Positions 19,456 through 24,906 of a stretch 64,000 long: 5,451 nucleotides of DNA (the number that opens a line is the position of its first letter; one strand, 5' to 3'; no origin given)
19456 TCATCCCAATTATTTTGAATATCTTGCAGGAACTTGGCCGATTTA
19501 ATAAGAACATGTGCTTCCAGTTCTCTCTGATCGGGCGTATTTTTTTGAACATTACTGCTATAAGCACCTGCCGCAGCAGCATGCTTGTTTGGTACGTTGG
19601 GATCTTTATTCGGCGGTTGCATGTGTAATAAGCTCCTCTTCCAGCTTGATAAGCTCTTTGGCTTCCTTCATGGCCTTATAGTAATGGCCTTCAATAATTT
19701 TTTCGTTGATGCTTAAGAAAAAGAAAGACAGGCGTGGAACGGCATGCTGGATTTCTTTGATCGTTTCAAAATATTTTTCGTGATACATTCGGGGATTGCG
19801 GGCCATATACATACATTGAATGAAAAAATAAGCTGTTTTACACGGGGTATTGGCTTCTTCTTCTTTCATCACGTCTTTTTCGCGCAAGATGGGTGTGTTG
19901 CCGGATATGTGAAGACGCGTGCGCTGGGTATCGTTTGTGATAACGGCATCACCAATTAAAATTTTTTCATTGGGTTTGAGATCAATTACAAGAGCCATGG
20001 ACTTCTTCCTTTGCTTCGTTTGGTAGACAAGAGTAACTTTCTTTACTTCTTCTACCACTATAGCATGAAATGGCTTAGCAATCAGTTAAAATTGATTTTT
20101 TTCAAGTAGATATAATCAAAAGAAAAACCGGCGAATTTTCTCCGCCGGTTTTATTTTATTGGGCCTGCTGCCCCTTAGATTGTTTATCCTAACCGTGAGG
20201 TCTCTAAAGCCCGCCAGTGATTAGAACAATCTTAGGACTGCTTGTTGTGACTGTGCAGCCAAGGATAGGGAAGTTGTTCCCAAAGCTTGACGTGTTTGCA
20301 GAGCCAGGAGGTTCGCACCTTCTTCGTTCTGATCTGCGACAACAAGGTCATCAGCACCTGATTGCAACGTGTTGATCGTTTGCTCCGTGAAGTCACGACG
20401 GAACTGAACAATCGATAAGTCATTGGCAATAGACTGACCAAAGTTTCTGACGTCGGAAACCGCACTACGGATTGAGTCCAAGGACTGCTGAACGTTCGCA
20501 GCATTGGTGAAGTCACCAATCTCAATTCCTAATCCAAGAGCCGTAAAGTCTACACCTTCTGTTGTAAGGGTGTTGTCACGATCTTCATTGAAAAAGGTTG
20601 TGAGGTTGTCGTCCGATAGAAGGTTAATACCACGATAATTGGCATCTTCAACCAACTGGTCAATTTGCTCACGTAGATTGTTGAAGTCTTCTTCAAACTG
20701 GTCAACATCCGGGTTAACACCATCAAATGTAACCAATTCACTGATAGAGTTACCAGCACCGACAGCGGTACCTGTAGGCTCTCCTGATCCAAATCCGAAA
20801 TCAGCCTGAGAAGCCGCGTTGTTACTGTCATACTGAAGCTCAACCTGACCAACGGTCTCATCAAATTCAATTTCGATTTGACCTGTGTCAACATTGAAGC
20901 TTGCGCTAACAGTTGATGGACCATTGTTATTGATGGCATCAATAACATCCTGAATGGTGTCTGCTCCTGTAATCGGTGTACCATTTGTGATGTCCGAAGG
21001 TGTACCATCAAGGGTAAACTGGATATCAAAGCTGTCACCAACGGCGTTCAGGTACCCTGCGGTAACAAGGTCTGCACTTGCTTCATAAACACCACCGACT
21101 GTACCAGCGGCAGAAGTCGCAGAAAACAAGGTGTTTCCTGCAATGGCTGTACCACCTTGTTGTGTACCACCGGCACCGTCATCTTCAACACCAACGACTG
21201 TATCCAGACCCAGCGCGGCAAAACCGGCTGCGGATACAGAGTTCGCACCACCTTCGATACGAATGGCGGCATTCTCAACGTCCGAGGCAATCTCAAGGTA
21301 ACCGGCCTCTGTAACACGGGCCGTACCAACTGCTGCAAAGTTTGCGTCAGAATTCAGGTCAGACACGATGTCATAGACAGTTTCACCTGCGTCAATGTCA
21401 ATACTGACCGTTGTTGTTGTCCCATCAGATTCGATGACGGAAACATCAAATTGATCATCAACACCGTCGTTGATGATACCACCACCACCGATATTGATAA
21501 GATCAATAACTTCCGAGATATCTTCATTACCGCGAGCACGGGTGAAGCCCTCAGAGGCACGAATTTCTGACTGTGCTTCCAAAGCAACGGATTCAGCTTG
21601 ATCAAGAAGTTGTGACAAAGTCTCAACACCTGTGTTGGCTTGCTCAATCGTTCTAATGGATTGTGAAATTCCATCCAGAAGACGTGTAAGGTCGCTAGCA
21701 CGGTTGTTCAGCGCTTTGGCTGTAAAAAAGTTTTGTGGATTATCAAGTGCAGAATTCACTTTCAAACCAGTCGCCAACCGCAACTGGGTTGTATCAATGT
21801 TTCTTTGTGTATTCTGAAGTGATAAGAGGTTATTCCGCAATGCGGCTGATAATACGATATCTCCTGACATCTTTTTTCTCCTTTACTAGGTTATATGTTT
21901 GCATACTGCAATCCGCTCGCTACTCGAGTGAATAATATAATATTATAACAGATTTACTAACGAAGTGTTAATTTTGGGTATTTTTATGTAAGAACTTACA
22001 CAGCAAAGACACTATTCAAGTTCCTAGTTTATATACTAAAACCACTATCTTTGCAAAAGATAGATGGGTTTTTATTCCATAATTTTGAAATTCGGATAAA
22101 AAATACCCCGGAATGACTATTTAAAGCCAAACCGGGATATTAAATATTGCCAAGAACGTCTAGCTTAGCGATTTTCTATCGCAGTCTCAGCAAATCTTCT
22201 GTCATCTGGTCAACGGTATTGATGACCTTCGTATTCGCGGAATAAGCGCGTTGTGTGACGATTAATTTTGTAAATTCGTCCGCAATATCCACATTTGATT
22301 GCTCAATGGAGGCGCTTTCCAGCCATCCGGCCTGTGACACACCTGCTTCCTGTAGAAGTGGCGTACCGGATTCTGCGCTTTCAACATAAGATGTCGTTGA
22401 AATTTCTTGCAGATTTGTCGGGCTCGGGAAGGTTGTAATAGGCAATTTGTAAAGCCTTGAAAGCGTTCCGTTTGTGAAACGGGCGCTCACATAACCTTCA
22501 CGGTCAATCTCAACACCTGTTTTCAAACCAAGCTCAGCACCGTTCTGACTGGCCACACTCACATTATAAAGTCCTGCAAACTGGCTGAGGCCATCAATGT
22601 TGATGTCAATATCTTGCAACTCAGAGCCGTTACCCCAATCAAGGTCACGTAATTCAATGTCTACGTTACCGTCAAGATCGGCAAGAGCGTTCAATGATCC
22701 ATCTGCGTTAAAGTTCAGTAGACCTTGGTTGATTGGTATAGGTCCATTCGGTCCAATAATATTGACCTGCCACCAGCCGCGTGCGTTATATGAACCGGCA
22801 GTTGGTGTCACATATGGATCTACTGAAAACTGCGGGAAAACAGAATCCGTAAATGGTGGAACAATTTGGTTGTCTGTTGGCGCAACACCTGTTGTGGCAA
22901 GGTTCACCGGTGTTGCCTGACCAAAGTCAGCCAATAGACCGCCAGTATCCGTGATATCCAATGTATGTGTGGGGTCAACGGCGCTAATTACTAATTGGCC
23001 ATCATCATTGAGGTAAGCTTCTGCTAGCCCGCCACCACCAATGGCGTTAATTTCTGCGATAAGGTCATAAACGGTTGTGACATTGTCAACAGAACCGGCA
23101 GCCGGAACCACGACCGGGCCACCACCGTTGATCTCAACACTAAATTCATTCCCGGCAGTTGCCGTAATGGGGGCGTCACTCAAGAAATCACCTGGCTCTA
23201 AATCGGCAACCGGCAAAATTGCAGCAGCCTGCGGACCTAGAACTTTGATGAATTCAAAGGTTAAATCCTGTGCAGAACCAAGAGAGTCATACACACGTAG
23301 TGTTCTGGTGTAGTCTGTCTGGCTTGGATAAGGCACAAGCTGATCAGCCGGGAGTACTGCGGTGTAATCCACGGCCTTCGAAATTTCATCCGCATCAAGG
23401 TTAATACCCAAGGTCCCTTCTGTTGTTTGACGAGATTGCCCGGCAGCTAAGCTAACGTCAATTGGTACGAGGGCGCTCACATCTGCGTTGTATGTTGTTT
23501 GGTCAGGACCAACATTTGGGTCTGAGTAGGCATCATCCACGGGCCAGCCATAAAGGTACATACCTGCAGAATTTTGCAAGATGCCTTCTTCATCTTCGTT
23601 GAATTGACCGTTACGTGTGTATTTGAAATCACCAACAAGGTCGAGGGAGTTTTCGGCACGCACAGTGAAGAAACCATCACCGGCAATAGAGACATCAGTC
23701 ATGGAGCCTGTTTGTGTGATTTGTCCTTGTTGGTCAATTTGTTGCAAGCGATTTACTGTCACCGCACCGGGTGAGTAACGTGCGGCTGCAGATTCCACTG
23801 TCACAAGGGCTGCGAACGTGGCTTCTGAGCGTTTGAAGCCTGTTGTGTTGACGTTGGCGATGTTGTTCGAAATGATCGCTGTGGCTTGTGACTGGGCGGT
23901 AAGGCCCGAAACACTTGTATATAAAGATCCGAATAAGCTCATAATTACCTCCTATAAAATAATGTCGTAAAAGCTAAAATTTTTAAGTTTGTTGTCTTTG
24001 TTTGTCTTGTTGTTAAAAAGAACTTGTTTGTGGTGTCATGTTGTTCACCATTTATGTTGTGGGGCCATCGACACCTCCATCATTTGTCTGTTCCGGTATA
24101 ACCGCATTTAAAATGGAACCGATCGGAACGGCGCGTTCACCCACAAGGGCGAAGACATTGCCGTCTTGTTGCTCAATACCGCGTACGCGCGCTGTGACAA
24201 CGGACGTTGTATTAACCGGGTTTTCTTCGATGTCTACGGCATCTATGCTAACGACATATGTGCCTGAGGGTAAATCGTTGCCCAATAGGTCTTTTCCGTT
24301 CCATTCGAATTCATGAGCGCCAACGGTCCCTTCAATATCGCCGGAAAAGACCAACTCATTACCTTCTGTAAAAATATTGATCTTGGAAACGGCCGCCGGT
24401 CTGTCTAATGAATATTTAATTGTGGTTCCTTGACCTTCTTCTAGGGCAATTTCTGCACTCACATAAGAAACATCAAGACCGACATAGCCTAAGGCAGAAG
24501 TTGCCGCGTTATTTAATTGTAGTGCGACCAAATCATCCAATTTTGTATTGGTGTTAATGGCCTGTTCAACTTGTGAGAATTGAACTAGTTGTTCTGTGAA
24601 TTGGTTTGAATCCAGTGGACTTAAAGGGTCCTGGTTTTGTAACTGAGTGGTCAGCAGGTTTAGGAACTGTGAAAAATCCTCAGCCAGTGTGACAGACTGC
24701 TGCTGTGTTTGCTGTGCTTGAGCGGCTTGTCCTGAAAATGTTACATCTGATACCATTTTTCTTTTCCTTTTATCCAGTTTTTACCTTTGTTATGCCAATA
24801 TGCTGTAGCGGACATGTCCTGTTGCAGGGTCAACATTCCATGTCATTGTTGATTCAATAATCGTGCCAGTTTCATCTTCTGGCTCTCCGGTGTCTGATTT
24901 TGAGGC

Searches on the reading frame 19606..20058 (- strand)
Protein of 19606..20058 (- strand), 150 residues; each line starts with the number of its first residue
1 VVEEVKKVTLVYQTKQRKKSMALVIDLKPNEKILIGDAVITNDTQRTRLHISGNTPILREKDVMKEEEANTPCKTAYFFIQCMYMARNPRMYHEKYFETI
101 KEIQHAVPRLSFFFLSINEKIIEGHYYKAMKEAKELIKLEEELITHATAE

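Call 46: search_protein_families(library=pfam, proteins=[window:19606-20058:-], max_evalue=0.0001)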
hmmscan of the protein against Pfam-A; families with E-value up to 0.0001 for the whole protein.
window:19606-20058:- (150 aa): 1 family
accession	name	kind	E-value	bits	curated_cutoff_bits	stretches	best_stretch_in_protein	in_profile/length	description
PF07378.16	FlbT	-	2.2e-40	138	27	1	23-144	1-125/125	Flagellar protein FlbT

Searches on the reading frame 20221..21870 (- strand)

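Call 46: search_protein_families(library=pfam, proteins=[window:20221-21870:-], max_evalue=0.0001)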
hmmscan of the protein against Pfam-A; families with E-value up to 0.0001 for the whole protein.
window:20221-21870:- (549 aa): 1 family
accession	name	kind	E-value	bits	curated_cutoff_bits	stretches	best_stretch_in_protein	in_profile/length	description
PF00669.25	Flagellin_N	-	4.3e-13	49.9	26.6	1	13-126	9-120/139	Bacterial flagellin N-terminal helical region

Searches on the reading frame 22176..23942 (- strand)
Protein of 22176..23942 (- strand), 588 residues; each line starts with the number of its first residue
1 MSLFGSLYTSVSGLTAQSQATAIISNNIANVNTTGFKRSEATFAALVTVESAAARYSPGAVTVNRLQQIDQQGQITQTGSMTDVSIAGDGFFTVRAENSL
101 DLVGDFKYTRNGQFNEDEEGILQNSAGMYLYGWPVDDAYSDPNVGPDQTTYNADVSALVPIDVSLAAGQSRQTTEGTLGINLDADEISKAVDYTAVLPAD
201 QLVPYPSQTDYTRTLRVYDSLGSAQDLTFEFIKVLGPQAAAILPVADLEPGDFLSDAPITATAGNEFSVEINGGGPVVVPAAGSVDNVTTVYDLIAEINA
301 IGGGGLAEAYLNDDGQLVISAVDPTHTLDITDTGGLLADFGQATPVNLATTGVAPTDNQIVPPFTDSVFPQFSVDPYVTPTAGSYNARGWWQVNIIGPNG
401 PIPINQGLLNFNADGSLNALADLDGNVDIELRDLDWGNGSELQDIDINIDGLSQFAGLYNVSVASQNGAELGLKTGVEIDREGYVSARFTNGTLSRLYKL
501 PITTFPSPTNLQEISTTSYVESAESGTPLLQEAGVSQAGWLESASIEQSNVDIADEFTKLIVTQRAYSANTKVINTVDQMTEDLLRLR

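Call 46: search_protein_families(library=pfam, proteins=[window:22176-23942:-], max_evalue=0.0001)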
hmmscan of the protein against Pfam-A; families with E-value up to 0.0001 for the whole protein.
window:22176-23942:- (588 aa): 4 families
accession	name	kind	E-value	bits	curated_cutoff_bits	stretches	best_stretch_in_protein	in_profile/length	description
PF06429.18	Flg_bbr_C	-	6.1e-16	58.1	23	1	544-587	3-46/46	Flagellar basal body rod FlgEFG protein C-terminal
PF00460.25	Flg_bb_rod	-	4.3e-13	49.3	20.7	1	7-37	1-31/31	Flagella basal body rod protein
PF07559.19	FlgE_D2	-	4.4e-10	40.6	22.7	1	403-468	72-141/142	Flagellar basal body protein FlaE D2 domain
PF22692.1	LlgE_F_G_D1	-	1.3e-08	35.3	27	1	86-132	2-43/64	Flagellar hook protein FlgE/F/G D1 domain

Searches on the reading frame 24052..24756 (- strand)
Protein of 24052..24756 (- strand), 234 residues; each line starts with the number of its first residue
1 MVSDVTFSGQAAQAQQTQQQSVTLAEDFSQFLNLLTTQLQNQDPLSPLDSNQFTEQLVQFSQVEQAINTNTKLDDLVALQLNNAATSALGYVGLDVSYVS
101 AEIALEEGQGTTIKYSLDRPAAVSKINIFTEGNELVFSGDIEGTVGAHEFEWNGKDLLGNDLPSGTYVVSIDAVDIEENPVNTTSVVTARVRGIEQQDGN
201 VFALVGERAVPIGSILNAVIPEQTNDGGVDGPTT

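Call 46: search_protein_families(library=pfam, proteins=[window:24052-24756:-], max_evalue=0.0001)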
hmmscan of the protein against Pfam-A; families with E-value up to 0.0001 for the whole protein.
window:24052-24756:- (234 aa): 2 families
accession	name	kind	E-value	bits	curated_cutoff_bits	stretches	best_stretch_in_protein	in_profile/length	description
PF03963.19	FlgD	-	4.3e-19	68.9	27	1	10-74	10-74/75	Flagellar hook capping protein - N-terminal region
PF13860.13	FlgD_ig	-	1.5e-10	41.4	27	1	103-173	4-75/79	FlgD Ig-like domain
